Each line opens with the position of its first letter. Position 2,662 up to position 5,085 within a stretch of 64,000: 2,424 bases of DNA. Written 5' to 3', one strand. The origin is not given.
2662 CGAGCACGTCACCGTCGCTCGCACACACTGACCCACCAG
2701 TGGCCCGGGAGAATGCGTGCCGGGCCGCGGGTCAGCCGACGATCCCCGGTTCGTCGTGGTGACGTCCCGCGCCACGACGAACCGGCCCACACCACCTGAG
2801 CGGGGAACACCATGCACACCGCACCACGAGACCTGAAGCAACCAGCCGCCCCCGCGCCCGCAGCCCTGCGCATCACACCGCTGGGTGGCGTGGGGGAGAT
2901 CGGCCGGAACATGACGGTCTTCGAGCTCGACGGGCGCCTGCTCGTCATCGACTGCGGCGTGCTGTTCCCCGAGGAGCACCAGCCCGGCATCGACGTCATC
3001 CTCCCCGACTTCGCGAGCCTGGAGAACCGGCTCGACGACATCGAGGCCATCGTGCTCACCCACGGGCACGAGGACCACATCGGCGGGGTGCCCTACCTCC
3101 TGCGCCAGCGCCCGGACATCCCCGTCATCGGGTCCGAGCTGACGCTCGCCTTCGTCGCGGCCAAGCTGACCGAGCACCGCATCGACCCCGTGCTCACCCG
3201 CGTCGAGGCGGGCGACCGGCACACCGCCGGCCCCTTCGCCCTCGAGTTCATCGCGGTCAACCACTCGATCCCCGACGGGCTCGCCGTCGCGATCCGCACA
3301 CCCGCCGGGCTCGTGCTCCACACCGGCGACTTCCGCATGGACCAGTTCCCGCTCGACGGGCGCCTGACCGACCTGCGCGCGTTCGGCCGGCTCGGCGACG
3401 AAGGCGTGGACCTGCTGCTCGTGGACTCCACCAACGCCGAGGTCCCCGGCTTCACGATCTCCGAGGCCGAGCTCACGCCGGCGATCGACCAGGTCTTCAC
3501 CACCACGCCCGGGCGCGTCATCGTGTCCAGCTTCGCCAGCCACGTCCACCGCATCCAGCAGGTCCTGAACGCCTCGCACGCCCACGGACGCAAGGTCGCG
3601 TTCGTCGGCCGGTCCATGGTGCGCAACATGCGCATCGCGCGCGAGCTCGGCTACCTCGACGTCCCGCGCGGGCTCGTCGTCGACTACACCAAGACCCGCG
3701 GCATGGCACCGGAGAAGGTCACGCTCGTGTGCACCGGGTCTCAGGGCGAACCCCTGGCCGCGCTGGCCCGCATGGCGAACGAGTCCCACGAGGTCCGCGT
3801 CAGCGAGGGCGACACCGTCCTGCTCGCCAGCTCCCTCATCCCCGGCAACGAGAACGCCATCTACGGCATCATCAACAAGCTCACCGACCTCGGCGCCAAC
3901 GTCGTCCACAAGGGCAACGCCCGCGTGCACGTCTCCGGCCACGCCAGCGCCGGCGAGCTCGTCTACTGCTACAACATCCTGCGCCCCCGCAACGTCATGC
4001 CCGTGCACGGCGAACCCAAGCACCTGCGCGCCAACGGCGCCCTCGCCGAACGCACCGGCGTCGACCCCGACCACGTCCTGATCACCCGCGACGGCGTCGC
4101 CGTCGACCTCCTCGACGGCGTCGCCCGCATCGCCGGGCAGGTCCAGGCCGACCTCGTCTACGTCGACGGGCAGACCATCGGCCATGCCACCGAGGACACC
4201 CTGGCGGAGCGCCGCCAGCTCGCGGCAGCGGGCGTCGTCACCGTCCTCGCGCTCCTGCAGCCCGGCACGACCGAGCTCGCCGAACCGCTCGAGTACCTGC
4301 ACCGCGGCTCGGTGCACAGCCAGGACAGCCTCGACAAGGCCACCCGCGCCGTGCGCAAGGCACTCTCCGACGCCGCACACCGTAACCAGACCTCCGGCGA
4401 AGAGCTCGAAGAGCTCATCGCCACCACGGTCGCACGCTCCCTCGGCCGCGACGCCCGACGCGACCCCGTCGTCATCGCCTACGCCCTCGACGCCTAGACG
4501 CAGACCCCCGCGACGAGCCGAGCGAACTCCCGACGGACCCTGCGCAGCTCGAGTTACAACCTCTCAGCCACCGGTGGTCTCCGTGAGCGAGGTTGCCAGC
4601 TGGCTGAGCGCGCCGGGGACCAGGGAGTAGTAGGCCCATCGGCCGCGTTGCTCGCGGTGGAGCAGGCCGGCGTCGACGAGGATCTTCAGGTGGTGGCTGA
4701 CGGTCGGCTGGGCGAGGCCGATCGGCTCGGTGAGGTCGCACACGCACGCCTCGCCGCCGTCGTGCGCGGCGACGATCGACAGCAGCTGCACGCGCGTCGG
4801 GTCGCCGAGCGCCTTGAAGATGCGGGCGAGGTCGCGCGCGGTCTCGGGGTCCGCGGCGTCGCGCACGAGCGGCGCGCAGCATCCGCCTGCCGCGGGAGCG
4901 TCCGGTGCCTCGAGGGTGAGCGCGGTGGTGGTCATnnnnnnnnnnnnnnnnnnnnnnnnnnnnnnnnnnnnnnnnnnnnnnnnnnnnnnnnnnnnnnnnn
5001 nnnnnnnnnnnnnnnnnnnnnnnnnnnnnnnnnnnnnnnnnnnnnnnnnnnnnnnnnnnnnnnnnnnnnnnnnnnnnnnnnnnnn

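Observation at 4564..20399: Dense composite arsenic island: five ArsR-type domains with four different Cys signatures, three LMW-PTP ArsC domains, acr3 and a dedicated trxB-trxA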

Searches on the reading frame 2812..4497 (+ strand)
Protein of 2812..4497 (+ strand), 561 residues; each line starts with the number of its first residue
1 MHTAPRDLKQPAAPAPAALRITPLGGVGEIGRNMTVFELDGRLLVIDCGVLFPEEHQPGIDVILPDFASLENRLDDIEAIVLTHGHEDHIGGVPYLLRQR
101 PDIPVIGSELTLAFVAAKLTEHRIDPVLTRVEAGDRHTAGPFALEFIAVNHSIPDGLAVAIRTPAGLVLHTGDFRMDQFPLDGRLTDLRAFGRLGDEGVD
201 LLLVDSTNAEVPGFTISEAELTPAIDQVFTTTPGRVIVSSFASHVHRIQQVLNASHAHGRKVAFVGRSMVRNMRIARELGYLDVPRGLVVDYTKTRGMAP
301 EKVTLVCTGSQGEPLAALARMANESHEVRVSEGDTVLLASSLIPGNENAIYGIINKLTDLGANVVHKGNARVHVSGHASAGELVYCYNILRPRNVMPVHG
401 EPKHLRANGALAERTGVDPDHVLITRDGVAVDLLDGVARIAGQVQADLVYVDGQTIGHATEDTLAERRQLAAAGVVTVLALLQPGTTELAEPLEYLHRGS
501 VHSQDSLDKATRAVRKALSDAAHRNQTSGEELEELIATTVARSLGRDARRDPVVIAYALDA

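Call 18: search_protein_families(library=pfam, proteins=[window:2812-4497:+], max_evalue=0.1)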
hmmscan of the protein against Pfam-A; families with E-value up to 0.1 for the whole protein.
window:2812-4497:+ (561 aa): 6 families
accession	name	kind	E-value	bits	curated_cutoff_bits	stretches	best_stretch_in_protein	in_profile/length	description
PF22505.1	RNase_J_b_CASP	-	7.7e-47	158.6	27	1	234-357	2-126/126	Ribonuclease J, beta-CASP domain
PF00753.33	Lactamase_B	-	2.6e-12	47.5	22.7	1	30-175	4-151/196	Metallo-beta-lactamase superfamily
PF07521.17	RMMBL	-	2.5e-11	43.8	21.6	1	371-418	10-59/63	Zn-dependent metallo-hydrolase RNA specificity domain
PF12706.13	Lactamase_B_2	-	3.3e-11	43.6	27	1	70-175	24-144/200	Beta-lactamase superfamily domain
PF17770.6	RNase_J_C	-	3.8e-09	37.9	23.8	1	464-555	2-96/102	Ribonuclease J C-terminal domain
PF11723.14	Aromatic_hydrox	-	0.077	13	24.4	0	396-431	23-58/241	Homotrimeric ring hydroxylase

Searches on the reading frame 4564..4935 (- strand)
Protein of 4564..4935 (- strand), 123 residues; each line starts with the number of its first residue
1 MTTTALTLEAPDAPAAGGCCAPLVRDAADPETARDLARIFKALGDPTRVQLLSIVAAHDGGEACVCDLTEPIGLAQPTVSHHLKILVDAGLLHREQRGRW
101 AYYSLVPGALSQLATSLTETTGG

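Call 7: search_protein_families(library=pfam, proteins=[window:4564-4935:-], max_evalue=0.01)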
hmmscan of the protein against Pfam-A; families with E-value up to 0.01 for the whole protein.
window:4564-4935:- (123 aa): 6 families
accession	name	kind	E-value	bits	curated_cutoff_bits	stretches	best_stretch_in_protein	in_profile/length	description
PF01022.26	HTH_5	-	9.8e-17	61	22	1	45-92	1-45/47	Bacterial regulatory protein, arsR family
PF12840.13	HTH_20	-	2.2e-09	37.6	27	1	43-94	1-50/51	Helix-turn-helix domain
PF12802.13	MarR_2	-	0.00027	21.5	27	1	46-95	5-53/61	MarR family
PF01047.28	MarR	-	0.00032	21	24.6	1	54-96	9-51/59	MarR family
PF07848.18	PaaX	-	0.00067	20.3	24.8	1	67-105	28-66/70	PaaX-like protein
PF09339.16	HTH_IclR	-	0.0065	16.7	22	0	50-95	7-51/52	IclR helix-turn-helix domain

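Call 8: search_protein_families(library=ncbifam, proteins=[window:4564-4935:-], max_evalue=0.01)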
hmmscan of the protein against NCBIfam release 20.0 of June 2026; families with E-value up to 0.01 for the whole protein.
window:4564-4935:- (123 aa): 12 families
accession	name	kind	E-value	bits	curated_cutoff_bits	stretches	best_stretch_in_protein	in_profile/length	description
NF033788.1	HTH_metalloreg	subfamily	6e-29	99.7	55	1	37-113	2-76/77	metalloregulator ArsR/SmtB family transcription factor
NF041413.1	ArsR_Rv2640c_fam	equivalog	5.5e-23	81.6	155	1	18-118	14-114/118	Rv2640c family ArsR-like transcriptional regulator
NF007528.0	PRK10141.1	subfamily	4.4e-15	55.6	97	1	38-111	8-79/117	metalloregulator ArsR/SmtB family transcription factor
NF033789.1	repress_SdpR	subfamily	3.8e-13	49.1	100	1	39-114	1-73/79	autorepressor SdpR family transcription factor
NF047906.1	CdPbTransRegCmtR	equivalog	2.8e-11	43.2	150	1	35-119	10-91/104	Cd(II)/Pb(II)-sensing metalloregulatory transcriptional regulator CmtR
NF045707.1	Dbac_1936_reg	equivalog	1.8e-10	40.7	115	1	33-113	4-81/99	ArsR/SmtB-type metalloregulator TsoR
NF040642.1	sulf_sens_BigR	equivalog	1.3e-08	34.8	155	1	32-117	6-88/95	sulfite-sensing transcriptional repressor BigR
TIGR01884.1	cas_HTH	subfamily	0.00021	20.7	60.2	1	38-99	134-194/202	CRISPR-associated CARF protein Csa3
NF053755.1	MsvR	equivalog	0.00091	19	220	1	40-95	7-59/236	transcriptional factor MsvR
NF008273.0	PRK11050.1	equivalog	0.00093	18.9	153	1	58-95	50-87/156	manganese-binding transcriptional regulator MntR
NF052532.1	TransRegPagRBaca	equivalog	0.0012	18.9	170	1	35-105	16-83/99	transcriptional repressor PagR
NF053602.1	Phr_regulator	exception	0.0021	17.7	320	1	35-94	1-57/191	heat shock transcription regulator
